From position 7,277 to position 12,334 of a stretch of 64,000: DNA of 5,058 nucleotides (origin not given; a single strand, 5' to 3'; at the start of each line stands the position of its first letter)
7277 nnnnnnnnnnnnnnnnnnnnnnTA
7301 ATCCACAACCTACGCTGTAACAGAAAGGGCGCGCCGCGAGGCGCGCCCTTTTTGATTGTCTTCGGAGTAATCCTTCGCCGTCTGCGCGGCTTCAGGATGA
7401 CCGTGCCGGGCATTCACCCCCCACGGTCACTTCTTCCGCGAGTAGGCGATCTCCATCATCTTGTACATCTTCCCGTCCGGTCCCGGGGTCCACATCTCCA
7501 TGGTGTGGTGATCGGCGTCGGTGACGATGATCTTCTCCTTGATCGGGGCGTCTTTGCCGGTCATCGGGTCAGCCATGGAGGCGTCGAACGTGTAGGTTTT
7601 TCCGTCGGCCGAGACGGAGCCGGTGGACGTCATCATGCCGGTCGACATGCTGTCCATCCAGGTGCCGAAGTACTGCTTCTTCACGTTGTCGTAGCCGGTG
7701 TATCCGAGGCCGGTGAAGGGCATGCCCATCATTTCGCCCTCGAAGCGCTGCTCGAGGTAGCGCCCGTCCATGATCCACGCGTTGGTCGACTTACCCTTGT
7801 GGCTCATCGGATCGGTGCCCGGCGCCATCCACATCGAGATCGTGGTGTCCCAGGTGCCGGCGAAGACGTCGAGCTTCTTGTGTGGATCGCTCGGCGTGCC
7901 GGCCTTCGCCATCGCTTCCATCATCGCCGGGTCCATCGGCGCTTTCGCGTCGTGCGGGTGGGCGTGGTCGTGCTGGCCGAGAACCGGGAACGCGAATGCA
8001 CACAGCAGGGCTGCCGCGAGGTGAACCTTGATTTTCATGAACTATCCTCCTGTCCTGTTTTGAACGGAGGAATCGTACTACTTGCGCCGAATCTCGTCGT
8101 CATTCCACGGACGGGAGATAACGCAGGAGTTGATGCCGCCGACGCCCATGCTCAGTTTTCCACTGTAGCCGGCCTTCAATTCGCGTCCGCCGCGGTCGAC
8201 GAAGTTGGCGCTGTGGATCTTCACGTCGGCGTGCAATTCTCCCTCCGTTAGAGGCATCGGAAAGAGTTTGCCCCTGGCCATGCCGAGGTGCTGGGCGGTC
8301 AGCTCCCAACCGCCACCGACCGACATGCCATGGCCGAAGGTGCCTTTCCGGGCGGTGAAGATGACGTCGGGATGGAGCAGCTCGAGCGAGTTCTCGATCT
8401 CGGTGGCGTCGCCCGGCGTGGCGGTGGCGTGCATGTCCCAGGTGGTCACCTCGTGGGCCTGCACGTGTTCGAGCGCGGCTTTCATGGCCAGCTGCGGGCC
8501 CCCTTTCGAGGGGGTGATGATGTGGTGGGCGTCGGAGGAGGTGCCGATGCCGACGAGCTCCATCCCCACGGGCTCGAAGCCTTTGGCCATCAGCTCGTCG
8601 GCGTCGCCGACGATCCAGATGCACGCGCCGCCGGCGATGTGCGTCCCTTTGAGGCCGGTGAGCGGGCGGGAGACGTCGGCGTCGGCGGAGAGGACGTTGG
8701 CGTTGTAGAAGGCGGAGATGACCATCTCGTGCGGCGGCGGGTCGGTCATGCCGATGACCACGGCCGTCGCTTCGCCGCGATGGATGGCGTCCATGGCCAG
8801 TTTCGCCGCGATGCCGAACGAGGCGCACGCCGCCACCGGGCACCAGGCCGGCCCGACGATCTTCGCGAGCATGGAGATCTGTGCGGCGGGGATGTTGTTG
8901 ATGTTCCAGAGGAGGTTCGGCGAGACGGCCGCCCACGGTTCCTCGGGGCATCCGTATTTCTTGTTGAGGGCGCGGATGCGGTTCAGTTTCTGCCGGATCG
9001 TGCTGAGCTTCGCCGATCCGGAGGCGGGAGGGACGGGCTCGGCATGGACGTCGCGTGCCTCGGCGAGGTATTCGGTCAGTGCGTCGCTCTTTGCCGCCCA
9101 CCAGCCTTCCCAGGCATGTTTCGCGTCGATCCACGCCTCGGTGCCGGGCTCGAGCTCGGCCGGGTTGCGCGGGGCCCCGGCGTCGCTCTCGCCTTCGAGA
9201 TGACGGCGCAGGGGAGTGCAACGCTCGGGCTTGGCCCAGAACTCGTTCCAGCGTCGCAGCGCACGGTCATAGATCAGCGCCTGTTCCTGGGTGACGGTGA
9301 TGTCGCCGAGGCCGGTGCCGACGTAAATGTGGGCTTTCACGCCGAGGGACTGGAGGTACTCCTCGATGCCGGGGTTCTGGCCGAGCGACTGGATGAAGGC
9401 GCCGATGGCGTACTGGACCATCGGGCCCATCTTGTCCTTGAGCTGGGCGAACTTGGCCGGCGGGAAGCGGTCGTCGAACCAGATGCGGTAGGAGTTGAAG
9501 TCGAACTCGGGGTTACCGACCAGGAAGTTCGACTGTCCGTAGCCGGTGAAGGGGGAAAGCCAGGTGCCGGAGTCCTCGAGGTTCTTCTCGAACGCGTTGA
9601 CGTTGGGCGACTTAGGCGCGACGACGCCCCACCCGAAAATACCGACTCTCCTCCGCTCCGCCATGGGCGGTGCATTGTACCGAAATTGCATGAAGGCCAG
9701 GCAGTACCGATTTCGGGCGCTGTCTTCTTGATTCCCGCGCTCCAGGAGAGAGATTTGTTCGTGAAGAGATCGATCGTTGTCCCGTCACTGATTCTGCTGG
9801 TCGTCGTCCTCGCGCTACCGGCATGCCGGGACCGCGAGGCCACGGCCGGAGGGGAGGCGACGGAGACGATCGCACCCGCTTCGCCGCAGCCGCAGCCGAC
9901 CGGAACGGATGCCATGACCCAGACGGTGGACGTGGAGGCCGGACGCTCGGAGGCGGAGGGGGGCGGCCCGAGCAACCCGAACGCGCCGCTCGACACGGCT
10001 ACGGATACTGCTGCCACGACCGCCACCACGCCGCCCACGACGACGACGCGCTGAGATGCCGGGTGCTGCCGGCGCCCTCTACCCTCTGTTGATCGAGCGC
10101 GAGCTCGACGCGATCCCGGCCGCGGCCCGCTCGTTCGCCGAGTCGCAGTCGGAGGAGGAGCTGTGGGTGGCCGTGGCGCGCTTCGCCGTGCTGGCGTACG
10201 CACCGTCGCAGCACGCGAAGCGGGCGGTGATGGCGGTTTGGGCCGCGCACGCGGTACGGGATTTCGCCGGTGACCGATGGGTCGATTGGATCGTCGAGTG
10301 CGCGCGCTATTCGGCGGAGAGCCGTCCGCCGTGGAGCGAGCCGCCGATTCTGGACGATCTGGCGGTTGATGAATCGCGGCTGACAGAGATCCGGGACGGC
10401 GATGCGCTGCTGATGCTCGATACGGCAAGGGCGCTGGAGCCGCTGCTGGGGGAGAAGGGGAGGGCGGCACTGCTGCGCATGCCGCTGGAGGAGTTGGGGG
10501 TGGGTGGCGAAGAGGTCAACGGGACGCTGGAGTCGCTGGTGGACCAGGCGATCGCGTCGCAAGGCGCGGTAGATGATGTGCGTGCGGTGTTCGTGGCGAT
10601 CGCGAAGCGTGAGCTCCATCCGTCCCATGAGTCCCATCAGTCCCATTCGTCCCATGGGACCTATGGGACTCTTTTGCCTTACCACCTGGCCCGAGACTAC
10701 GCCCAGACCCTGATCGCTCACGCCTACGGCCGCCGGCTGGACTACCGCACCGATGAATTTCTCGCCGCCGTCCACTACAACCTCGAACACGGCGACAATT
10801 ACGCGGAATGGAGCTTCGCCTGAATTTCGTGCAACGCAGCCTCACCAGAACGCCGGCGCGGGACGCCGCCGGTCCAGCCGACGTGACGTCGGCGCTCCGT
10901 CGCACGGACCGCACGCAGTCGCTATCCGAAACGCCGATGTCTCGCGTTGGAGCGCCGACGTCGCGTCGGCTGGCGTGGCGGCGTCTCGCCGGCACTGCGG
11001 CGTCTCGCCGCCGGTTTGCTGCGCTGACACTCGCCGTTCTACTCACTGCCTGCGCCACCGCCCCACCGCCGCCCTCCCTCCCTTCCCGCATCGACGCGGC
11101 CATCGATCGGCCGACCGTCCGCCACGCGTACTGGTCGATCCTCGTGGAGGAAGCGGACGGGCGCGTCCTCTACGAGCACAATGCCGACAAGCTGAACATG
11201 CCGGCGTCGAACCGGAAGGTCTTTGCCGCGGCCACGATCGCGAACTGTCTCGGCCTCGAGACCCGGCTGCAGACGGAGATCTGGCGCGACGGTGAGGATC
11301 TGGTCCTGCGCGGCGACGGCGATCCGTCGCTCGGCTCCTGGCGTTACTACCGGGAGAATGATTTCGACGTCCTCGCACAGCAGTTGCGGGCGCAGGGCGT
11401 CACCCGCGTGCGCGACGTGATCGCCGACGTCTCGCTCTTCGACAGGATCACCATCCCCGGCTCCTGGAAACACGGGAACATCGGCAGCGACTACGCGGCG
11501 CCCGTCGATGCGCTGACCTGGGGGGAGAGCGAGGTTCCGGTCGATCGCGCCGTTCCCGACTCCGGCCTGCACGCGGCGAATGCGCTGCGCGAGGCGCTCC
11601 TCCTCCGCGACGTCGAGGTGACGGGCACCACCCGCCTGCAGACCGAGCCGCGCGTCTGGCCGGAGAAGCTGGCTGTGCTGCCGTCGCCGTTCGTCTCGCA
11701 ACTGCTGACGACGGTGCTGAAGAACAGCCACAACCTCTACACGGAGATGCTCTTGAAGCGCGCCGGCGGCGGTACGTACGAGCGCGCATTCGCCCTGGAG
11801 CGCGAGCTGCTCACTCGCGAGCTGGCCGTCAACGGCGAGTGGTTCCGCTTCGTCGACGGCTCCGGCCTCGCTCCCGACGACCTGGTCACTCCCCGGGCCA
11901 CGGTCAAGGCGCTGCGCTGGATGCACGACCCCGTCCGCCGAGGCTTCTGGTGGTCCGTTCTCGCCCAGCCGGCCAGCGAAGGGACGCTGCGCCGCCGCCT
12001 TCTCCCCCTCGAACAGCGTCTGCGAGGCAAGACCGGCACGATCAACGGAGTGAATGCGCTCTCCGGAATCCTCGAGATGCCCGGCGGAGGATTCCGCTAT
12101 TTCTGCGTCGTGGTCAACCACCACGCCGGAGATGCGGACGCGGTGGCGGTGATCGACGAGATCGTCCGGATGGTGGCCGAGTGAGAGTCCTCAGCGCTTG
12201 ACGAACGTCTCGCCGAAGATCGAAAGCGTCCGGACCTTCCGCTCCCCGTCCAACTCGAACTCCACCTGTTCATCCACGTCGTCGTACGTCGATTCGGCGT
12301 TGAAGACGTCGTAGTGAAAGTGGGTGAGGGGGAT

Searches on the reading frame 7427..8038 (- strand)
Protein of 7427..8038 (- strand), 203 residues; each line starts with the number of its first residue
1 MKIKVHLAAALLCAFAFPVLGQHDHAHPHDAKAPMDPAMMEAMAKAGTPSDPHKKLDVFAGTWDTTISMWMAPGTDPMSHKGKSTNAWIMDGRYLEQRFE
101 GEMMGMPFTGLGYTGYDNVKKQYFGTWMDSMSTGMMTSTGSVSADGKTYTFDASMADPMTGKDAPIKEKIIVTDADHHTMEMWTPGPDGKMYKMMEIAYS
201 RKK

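Call 35: search_protein_families(library=pfam, proteins=[window:7427-8038:-], max_evalue=0.001)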
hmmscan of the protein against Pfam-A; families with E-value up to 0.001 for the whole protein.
window:7427-8038:- (203 aa): 1 family
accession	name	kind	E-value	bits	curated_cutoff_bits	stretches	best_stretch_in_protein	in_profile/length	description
PF07617.17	DUF1579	-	1.6e-43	148.7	25.2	1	48-201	1-155/155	Protein of unknown function (DUF1579)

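Call 64: find_encoding_contigs(protein=window:7430-8038:-, flank=10000, max_places=10)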
Protein window:7430-8038:- (203 aa): 1 contig read that carries it; 1 place shown.
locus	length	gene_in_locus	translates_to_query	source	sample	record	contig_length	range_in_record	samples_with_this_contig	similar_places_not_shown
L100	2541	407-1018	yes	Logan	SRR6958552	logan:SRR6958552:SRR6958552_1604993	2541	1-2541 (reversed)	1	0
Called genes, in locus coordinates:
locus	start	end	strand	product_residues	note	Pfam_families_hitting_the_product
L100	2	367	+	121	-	?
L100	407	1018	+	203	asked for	PF07617:DUF1579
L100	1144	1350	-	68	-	PF00313:CSD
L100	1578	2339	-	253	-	PF00903:Glyoxalase, PF18029:Glyoxalase_6 (weak), PF22677:Ble-like_N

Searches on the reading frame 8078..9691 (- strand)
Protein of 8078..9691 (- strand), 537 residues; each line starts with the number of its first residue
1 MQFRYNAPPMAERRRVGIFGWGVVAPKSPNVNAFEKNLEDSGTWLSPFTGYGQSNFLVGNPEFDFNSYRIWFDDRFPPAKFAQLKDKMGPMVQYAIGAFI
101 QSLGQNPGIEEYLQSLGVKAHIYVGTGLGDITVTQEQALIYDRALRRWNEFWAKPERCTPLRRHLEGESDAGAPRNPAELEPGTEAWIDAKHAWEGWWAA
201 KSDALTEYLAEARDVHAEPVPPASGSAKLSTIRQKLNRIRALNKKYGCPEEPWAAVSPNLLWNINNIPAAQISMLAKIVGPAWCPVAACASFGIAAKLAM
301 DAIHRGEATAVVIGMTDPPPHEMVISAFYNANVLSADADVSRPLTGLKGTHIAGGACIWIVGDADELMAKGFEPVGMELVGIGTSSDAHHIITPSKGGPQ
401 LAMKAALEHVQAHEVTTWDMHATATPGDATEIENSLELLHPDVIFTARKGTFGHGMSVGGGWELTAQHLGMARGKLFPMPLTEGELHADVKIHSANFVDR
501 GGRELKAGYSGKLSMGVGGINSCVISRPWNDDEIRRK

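Call 35: search_protein_families(library=pfam, proteins=[window:8078-9691:-], max_evalue=0.001)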
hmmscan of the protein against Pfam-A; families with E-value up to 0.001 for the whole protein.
window:8078-9691:- (537 aa): 2 families
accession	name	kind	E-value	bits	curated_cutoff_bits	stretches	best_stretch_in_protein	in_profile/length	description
PF00109.32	ketoacyl-synt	-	1.5e-13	51.4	20.8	1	256-341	142-228/252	Beta-ketoacyl synthase, N-terminal domain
PF02801.28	Ketoacyl-synt_C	-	2e-07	31.5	20.8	1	378-478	3-114/119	Beta-ketoacyl synthase, C-terminal domain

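Call 63: find_encoding_contigs(protein=window:8081-9691:-, flank=10000, max_places=10)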
Protein window:8081-9691:- (537 aa): no gene with exactly this product is on record in the collection.

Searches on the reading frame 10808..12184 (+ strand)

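Call 35: search_protein_families(library=pfam, proteins=[window:10808-12184:+], max_evalue=0.001)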
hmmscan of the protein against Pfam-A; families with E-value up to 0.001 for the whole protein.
window:10808-12184:+ (458 aa): 2 families
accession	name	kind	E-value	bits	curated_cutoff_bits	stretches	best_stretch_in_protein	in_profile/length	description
PF02113.21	Peptidase_S13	-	3.5e-53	181.4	22.8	2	242-457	221-442/444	D-Ala-D-Ala carboxypeptidase 3 (S13) family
PF13354.11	Beta-lactamase2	-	7.4e-06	25.9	22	1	296-435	75-212/214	Beta-lactamase enzyme family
